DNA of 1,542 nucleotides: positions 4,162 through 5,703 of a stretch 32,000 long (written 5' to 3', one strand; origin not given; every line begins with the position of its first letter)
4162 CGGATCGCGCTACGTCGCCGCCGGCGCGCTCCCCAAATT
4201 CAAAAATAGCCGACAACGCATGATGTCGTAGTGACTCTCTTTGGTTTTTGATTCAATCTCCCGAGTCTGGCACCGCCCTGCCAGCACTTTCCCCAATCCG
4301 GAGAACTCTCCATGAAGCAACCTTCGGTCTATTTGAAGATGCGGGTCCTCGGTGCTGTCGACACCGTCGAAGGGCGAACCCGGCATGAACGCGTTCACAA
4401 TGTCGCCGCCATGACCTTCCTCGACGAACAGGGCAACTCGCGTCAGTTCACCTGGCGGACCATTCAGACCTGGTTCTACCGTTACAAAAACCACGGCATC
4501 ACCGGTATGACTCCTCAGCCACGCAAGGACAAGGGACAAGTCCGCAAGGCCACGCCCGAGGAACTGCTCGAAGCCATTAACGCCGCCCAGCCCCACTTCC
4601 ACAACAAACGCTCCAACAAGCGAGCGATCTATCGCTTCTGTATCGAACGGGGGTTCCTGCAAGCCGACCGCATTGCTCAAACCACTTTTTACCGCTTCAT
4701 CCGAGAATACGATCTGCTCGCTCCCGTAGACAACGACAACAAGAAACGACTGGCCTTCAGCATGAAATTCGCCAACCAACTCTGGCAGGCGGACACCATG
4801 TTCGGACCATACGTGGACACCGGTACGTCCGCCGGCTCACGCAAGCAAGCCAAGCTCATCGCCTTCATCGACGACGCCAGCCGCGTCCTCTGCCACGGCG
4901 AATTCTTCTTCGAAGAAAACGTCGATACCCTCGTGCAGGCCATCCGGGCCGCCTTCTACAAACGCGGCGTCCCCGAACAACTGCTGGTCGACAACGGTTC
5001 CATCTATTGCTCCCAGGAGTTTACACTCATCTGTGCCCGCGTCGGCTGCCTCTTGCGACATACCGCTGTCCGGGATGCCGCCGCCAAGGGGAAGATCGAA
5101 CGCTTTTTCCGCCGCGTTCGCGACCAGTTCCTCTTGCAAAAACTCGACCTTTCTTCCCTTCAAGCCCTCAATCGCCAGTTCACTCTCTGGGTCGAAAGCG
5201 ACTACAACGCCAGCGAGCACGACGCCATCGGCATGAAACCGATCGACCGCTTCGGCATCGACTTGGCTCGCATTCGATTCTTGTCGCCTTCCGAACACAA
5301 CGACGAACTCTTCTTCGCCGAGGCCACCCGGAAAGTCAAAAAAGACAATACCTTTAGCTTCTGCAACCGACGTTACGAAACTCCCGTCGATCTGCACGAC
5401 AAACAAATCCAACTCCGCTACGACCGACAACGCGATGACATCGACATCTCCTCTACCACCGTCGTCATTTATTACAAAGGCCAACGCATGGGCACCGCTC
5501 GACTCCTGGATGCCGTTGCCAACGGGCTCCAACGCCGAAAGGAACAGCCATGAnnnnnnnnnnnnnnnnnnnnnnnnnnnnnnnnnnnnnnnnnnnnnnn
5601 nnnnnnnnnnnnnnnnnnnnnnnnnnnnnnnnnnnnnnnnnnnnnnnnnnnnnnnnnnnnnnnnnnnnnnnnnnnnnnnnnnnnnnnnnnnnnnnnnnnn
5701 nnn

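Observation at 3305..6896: Apparently active four-gene TGT...ACA transposon with an unusual gene set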

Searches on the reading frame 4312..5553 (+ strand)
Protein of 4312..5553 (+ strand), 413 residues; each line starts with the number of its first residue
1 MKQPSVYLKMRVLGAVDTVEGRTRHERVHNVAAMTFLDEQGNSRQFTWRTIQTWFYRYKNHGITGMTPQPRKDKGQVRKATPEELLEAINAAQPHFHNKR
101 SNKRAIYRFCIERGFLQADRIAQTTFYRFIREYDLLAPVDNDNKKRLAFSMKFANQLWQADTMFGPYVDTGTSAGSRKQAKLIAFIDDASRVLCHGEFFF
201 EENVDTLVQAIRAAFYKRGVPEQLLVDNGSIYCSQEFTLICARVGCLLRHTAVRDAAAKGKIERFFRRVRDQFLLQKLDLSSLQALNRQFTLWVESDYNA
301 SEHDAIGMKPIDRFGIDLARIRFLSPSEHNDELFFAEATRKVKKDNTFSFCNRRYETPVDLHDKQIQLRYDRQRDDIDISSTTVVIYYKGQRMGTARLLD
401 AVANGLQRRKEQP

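Call 5: search_protein_families(library=pfam, proteins=[window:4312-5553:+], max_evalue=0.1)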
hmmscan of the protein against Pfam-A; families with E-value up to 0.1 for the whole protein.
window:4312-5553:+ (413 aa): 6 families
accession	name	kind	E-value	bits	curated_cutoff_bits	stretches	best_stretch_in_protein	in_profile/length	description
PF00665.32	rve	-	7.9e-14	52.2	32.6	1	154-254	4-100/102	Integrase core domain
PF13683.12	rve_3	-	3.6e-06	27.1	26.5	1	246-309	3-65/67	Integrase core domain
PF09299.17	Mu-transpos_C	-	2.8e-05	24.5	21.7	1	332-373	2-44/61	Mu transposase, C-terminal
PF13565.12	HTH_32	-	8.3e-05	23.5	33.7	1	50-129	1-72/73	Homeodomain-like domain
PF13518.12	HTH_28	-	0.026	15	25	0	47-74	25-52/52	Helix-turn-helix domain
PF10704.14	DUF2508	-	0.074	13.7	22.5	0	71-107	4-40/71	Protein of unknown function (DUF2508)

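Call 6: search_protein_families(library=ncbifam, proteins=[window:4312-5553:+], max_evalue=0.1)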
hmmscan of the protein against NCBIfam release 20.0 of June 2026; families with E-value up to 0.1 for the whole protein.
window:4312-5553:+ (413 aa): 6 families
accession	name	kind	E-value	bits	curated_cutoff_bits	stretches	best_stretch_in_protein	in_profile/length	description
NF033577.2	transpos_IS481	equivalog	5e-46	157.5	224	1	45-314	24-284/284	IS481 family transposase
NF033546.1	transpos_IS21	equivalog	1e-15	58.1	160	1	67-318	35-286/294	IS21 family transposase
NF033516.0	transpos_IS3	equivalog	2.2e-15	56.8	160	1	120-306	165-360/369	IS3 family transposase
NF033594.2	transpos_ISNCY_2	equivalog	1.4e-13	50.8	250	1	47-360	23-331/368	ISNCY family transposase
NF033545.0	transpos_IS630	equivalog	0.00033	20.2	100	1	48-229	26-178/299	IS630 family transposase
NF006918.0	PRK09409.1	subfamily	0.0044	16.6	597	1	192-275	161-246/301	IS2 transposase TnpB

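Call 9: find_homologous_proteins(query=window:4312-5553:+)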
Query window:4312-5553:+ (413 aa): 4636 proteins with E <= 0.001 among 8000 candidates; the best 120 are listed.
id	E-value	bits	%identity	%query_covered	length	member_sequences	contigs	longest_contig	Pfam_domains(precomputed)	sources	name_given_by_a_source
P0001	7.7e-280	946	100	100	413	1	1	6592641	PF00665.33,PF09299.18,PF13683.13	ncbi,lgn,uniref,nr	ncbi:DDE-type integrase/transposase/recombinase [Telmatocola sphagniphila]|uniref:DDE-type integrase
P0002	4.2e-246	834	88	100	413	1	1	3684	PF00665.33,PF13683.13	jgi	-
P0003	2.3e-245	832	88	100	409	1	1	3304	PF00665.33,PF13683.13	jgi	jgi:putative transposase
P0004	1.7e-244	829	87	100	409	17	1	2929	PF00665.33,PF13683.13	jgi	-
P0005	1.6e-243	826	87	100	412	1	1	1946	PF00665.33,PF09299.18,PF13683.13,PF13565.13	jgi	jgi:putative transposase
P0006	1.9e-243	826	87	100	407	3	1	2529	PF00665.33,PF09299.18,PF13683.13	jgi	jgi:putative transposase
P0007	2.0e-243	826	87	100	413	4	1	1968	PF00665.33,PF13683.13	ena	-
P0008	2.3e-243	825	86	100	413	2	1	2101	PF00665.33,PF13683.13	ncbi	-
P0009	3.2e-243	825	86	100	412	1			PF00665.33,PF13683.13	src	-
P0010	3.2e-243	825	86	100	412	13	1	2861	PF00665.33,PF13683.13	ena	-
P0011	3.3e-243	825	87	100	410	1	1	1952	PF00665.33,PF13683.13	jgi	-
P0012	4.4e-243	825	87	100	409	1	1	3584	PF00665.33,PF13683.13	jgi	jgi:putative transposase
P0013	4.6e-243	824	86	100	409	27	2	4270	PF00665.33,PF13683.13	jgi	jgi:putative transposase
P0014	5.2e-243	824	86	100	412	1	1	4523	PF00665.33,PF13683.13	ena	-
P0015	7.3e-243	824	87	100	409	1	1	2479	PF00665.33,PF13683.13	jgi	jgi:putative transposase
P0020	2.1e-242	822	86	100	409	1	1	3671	PF00665.33,PF13683.13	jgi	jgi:putative transposase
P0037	5.2e-241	818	86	100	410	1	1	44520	PF00665.33,PF13683.13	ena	-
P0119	3.0e-238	809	85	100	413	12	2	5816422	PF00665.33,PF09299.18,PF13683.13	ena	-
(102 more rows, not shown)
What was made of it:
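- The transposase is 100% identical to a T. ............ protein (call 9).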

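Call 11: find_encoding_contigs(protein=P0119, flank=6000, max_places=4)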
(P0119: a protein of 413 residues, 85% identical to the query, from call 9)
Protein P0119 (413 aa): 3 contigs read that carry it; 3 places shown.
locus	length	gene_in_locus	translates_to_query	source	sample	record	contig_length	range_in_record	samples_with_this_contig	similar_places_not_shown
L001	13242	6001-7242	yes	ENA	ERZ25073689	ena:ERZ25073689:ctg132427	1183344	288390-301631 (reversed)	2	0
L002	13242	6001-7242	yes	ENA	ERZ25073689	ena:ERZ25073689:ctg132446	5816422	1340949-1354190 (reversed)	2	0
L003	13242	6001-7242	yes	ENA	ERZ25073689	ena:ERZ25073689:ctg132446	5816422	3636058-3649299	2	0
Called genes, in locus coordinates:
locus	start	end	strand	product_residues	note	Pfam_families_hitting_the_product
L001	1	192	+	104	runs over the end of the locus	PF01527:HTH_Tnp_1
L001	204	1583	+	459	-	PF00665:rve, PF13683:rve_3, PF01807:Zn_ribbon_DnaG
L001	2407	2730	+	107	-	-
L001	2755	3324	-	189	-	-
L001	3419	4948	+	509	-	PF03050:DDE_Tnp_IS66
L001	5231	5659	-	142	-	-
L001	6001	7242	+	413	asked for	PF00665:rve, PF13683:rve_3 (weak), PF09299:Mu-transpos_C (faint)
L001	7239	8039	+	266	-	PF13191:AAA_16 (weak), PF13401:AAA_22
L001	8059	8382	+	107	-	-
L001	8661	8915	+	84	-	-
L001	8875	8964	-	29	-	-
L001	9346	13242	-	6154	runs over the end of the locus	PF03160:Calx-beta, PF03160:Calx-beta, PF25023:TEN_YD-shell, PF05593:RHS_repeat, PF25023:TEN_YD-shell, PF05593:RHS_repeat, PF25023:TEN_YD-shell, PF05593:RHS_repeat, +13 more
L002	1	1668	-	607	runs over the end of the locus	PF20154:LNT_N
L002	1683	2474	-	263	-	-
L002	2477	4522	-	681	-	-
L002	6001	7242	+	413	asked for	PF00665:rve, PF13683:rve_3 (weak), PF09299:Mu-transpos_C (faint)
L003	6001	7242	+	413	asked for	PF00665:rve, PF13683:rve_3 (weak), PF09299:Mu-transpos_C (faint)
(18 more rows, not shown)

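Call 12: find_encoding_contigs(protein=P0037, flank=6000, max_places=3)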
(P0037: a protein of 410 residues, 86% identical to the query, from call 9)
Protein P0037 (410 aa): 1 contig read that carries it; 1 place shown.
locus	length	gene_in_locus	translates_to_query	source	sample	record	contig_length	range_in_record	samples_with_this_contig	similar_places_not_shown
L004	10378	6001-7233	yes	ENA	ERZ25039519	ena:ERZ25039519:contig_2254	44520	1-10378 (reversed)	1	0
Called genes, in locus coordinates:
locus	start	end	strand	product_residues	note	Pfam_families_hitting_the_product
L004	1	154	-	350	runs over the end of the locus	PF01609:DDE_Tnp_1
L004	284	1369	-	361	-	PF01797:Y1_Tnp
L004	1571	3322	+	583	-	PF14104:DUF4277 (weak)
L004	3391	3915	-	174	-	-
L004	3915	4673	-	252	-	-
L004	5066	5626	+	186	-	-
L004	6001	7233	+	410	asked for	PF00665:rve, PF13683:rve_3 (weak)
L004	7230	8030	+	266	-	PF13191:AAA_16 (weak), PF13401:AAA_22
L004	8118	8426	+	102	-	-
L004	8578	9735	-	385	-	PF05593:RHS_repeat (faint)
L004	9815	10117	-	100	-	PF05593:RHS_repeat (faint)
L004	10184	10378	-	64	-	?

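Call 23: search_solved_structures(query=window:4312-5550:+, max_evalue=1)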
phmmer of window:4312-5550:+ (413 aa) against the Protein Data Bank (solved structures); distinct sequences matched with E-value up to 1: 13.
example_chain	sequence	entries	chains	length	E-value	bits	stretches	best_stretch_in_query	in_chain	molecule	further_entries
8q4d_A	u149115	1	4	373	0.00052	22.5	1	177-377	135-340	Putative transposase for insertion sequence element IS5376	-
8b4h_A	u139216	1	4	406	0.00065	22.2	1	177-377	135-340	Putative transposase for insertion sequence element IS5376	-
30jv_A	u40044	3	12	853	0.099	15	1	219-275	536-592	TnsA endonuclease N-terminal domain-containing protein,TnsB transposase | PseTnsAB artificial fusion protein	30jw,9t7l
30ga_R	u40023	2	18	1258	0.16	14.3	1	219-275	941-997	Maltose/maltodextrin-binding periplasmic protein,TnsA endonuclease N-terminal domain-conta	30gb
8rdu_R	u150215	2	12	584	0.47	12.8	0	218-274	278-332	TnsB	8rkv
7svw_A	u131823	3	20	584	0.47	12.8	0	218-274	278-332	TnsB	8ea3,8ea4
6voy_A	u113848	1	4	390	0.47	12.8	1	202-264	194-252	DNA-binding protein 7d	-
8aa5_AP1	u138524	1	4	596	0.5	12.7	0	218-274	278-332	TnsB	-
7ouf_D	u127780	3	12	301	0.58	12.5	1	207-264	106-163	Integrase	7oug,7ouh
7pel_A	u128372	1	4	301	0.58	12.5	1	207-264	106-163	Pol protein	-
9bw1_M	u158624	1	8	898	0.88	11.9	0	199-291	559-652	Integrase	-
6qbv_A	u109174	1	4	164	0.91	11.8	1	205-296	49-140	Integrase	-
6qbt_A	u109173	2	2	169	0.99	11.7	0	205-296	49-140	HTLV-2 integrase catalytic core domain | integrase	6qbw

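Call 24: search_dna_similar(query=window:4312-5550:+, collection=plasmids, mode=protein, max_rows=25)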
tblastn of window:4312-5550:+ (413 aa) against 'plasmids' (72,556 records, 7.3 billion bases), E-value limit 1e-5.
Records with a match: 625; places in all: 689; records where one place covers at least 80% of the query: 115.
Best place of each record, by identity: <60% 625.
By first word of the organism name: Staphylococcus 248; Enterococcus 79; Bacillus 35; Listeria 26; Rhodococcus 21; Cupriavidus 19; Streptomyces 16; Sphingobium 15; Sphingomonas 12; Clavibacter 12; and 63 more.
By predicted mobility (MOB-suite, as given by PLSDB): mobilizable 357; non-mobilizable 175; conjugative 93.
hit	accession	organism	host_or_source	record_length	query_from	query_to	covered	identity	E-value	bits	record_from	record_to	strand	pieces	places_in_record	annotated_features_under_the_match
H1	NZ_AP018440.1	Undibacterium sp. KW1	-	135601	3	405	98%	47.7%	8e-106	350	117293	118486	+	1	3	ATP-binding protein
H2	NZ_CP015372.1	Pandoraea pnomenusa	mixed culture,bioreactor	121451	4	409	98%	30.8%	3e-51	192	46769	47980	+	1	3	DDE-type integrase/transposase/recombinase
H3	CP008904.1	Geobacillus sp. LC300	-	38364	26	413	94%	32.0%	6e-52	194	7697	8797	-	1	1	integrase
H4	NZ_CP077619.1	Clostridium estertheticum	single colony,bovine feces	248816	31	410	92%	32.2%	1e-53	199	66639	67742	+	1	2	DDE-type integrase/transposase/recombinase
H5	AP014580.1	Burkholderia sp. RPE67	Riptortus pedestris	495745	4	404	97%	30.4%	1e-52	196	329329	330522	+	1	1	integrase catalytic region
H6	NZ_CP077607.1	Clostridium tagluense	single colony,lamb meat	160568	40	410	90%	32.7%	4e-54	201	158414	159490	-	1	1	DDE-type integrase/transposase/recombinase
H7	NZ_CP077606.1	Clostridium tagluense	single colony,lamb meat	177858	40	410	90%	32.7%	4e-54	201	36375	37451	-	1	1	DDE-type integrase/transposase/recombinase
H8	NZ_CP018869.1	Sporosarcina sp. P37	cell culture,Base of single tree in ...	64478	26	413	94%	30.9%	9e-50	187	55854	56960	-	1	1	DDE-type integrase/transposase/recombinase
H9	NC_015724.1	Cupriavidus necator N-1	soil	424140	28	410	93%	31.2%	6e-51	191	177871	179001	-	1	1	DDE-type integrase/transposase/recombinase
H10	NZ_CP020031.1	Geobacillus thermodenitrificans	-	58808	26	413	94%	30.8%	2e-46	178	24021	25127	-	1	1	IS481 family transposase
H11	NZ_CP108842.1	Streptomyces chartreusis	-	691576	22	396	91%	31.0%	3e-36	148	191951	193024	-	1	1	DDE-type integrase/transposase/recombinase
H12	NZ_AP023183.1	Paraburkholderia sp. PGU19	Physopelta gutta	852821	44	413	90%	30.8%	2e-47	181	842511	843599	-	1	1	DDE-type integrase/transposase/recombinase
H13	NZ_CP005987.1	Acidithiobacillus caldus ATCC 51756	-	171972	46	413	89%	30.9%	2e-47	181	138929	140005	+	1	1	DDE-type integrase/transposase/recombinase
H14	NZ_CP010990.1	Pseudonocardia sp. EC080625-04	Apterostigma dentigerum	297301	18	396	92%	29.8%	6e-33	139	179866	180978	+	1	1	DDE-type integrase/transposase/recombinase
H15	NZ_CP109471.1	Streptomyces sp. NBC_01462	-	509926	22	396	91%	30.0%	2e-35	145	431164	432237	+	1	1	DDE-type integrase/transposase/recombinase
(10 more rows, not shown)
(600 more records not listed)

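Call 26: get_annotated_region(hit=H1, flank=4000)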
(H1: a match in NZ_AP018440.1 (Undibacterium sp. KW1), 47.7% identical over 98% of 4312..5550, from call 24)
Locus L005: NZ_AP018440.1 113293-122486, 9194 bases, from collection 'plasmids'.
description: Undibacterium sp. KW1 plasmid pUKW01, complete sequence
organism: Undibacterium sp. KW1 (NCBI taxid 2058624)
taxonomy: Bacteria; Pseudomonadota; Betaproteobacteria; Burkholderiales; Oxalobacteraceae; Undibacterium; Undibacterium sp. KW1
host: -; source: -; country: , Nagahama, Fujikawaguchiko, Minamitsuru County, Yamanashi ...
typing (MOB-suite, as given by PLSDB): non-mobilizable
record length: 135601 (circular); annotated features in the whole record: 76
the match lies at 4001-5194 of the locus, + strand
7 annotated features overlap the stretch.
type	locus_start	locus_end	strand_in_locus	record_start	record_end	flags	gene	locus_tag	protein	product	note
CDS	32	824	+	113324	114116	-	-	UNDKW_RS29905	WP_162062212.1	IS5 family transposase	-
CDS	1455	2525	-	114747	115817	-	-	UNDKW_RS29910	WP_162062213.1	DNA-binding protein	-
CDS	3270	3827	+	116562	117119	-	-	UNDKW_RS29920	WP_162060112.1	hypothetical protein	-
CDS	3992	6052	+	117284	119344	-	-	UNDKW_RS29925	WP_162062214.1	ATP-binding protein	-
CDS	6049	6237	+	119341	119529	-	-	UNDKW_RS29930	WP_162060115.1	hypothetical protein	-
CDS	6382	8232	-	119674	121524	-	-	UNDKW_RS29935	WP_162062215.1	carbohydrate-binding protein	GO:0005975 - carbohydrate metabolic process [Evidence IEA]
CDS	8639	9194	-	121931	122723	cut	-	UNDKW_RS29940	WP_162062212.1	IS5 family transposase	-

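Call 44: search_dna_similar(query=window:4312-5550:+, collection=plasmids, mode=protein, max_rows=40, rows=spread)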
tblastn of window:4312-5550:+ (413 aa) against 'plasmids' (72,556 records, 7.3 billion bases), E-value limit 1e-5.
Records with a match: 625; places in all: 689; records where one place covers at least 80% of the query: 115.
Best place of each record, by identity: <60% 625.
By first word of the organism name: Staphylococcus 248; Enterococcus 79; Bacillus 35; Listeria 26; Rhodococcus 21; Cupriavidus 19; Streptomyces 16; Sphingobium 15; Sphingomonas 12; Clavibacter 12; and 63 more.
By predicted mobility (MOB-suite, as given by PLSDB): mobilizable 357; non-mobilizable 175; conjugative 93.
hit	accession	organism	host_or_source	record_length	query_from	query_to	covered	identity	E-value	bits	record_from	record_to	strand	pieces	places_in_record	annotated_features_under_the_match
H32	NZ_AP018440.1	Undibacterium sp. KW1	-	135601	3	405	98%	47.7%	8e-106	350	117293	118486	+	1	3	ATP-binding protein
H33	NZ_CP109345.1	Streptomyces sp. NBC_01579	-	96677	22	379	87%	31.4%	1e-32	137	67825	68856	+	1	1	DDE-type integrase/transposase/recombinase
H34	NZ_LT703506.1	Mycobacterium intracellulare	natural / free-living,environmental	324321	28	396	89%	27.7%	3e-29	127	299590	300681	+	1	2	DDE-type integrase/transposase/recombinase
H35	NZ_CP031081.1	Paracoccus yeei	Homo sapiens,single cell,eye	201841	49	390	83%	27.8%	2e-14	83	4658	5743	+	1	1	Mu transposase C-terminal domain-containing protein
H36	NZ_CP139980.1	Sphingobium yanoikuyae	-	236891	49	391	83%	27.3%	5e-17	91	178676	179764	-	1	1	Mu transposase C-terminal domain-containing protein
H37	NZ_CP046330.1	Cupriavidus metallidurans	sedimentation pond in a zinc factory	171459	41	409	89%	24.2%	1e-17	93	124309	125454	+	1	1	IS481 family transposase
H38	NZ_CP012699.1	Microbacterium sp. No. 7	whole organism,activated sludge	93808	15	371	86%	24.8%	5e-14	82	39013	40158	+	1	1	Mu transposase C-terminal domain-containing protein | recombinase family protein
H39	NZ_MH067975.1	Arthrobacter sp.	-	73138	49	359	75%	26.3%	3e-8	64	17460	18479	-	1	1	Mu transposase C-terminal domain-containing protein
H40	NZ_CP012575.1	Clavibacter capsici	pepper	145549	49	371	78%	24.7%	5e-14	82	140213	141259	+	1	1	Mu transposase C-terminal domain-containing protein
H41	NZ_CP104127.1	Sinorhizobium sp. M103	Phaseolus vulgaris,cell ...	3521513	54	369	77%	24.4%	7e-7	59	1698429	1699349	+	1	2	none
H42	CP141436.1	Staphylococcus aureus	Homo sapiens,clinical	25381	22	315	69%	26.2%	4e-9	87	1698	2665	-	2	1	none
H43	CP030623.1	Staphylococcus aureus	Homo sapiens,blood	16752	22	315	71%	24.6%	8e-11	72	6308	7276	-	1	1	transposase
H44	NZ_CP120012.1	Staphylococcus aureus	Canis lupus familiaris,cell ...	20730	22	315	71%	24.3%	1e-10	71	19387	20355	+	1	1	none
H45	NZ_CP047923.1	Staphylococcus aureus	Homo sapiens,Secretions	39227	22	315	71%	24.0%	3e-10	70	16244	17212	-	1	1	none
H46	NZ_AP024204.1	Staphylococcus aureus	Homo sapiens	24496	22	315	71%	24.0%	3e-10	70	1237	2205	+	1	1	Mu transposase C-terminal domain-containing protein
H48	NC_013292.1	Staphylococcus aureus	-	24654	22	315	71%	24.0%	3e-10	70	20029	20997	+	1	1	Mu transposase C-terminal domain-containing protein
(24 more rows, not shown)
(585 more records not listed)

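Call 45: get_annotated_region(hit=H2, flank=3000)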
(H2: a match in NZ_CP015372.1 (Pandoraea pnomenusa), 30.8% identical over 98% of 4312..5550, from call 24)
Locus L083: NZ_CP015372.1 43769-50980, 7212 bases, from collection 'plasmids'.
description: Pandoraea pnomenusa strain MCB032 plasmid unnamed 1, complete sequence
organism: Pandoraea pnomenusa (NCBI taxid 93220)
taxonomy: Bacteria; Pseudomonadota; Betaproteobacteria; Burkholderiales; Burkholderiaceae; Pandoraea; Pandoraea pnomenusa
host: -; source: mixed culture,bioreactor; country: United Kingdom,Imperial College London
typing (MOB-suite, as given by PLSDB): conjugative; replicon rep_cluster_1864; relaxase MOBF; mating-pair formation MPF_F
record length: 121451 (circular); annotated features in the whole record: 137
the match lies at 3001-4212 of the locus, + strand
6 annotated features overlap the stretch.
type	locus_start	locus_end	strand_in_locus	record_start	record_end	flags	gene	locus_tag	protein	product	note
CDS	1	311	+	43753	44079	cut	-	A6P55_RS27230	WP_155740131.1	hypothetical protein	-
CDS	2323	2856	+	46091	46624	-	-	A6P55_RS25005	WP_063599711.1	hypothetical protein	-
CDS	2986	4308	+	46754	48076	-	-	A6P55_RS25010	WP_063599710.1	DDE-type integrase/transposase/recombinase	GO:0015074 - DNA integration [Evidence IEA]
CDS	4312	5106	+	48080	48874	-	-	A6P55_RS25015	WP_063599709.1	ATP-binding protein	-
CDS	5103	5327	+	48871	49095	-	-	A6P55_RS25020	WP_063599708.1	hypothetical protein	-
CDS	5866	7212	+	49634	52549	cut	-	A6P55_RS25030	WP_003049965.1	Tn3-like element IS1071 family transposase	GO:0006313 - DNA transposition [Evidence IEA]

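Call 46: get_annotated_region(hit=H10, flank=3000)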
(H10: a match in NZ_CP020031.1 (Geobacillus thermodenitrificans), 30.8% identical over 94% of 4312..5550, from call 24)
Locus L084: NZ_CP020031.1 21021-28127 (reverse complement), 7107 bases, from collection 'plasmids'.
description: Geobacillus thermodenitrificans strain T12 plasmid pGeo12a, complete sequence
organism: Geobacillus thermodenitrificans (NCBI taxid 33940)
taxonomy: Bacteria; Bacillota; Bacilli; Bacillales; Bacillaceae; Geobacillus; Geobacillus thermodenitrificans
host: -; source: -; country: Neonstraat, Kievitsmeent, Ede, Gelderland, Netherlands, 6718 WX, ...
typing (MOB-suite, as given by PLSDB): conjugative; relaxase MOBQ; mating-pair formation MPF_T
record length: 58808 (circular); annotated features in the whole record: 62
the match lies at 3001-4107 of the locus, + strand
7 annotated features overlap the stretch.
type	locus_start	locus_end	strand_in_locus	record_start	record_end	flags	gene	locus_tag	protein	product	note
CDS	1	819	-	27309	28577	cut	-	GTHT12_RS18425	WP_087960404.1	diaminopimelate decarboxylase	-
CDS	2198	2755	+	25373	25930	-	-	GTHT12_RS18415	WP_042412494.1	DUF6431 domain-containing protein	-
CDS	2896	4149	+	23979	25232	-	-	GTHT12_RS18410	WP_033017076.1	IS481 family transposase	-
CDS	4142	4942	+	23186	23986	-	-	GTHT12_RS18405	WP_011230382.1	AAA family ATPase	-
CDS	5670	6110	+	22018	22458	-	-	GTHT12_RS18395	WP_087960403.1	JAB domain-containing protein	-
CDS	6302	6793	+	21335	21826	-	-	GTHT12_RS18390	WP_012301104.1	hypothetical protein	-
CDS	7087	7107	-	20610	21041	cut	-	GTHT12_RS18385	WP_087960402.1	hypothetical protein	-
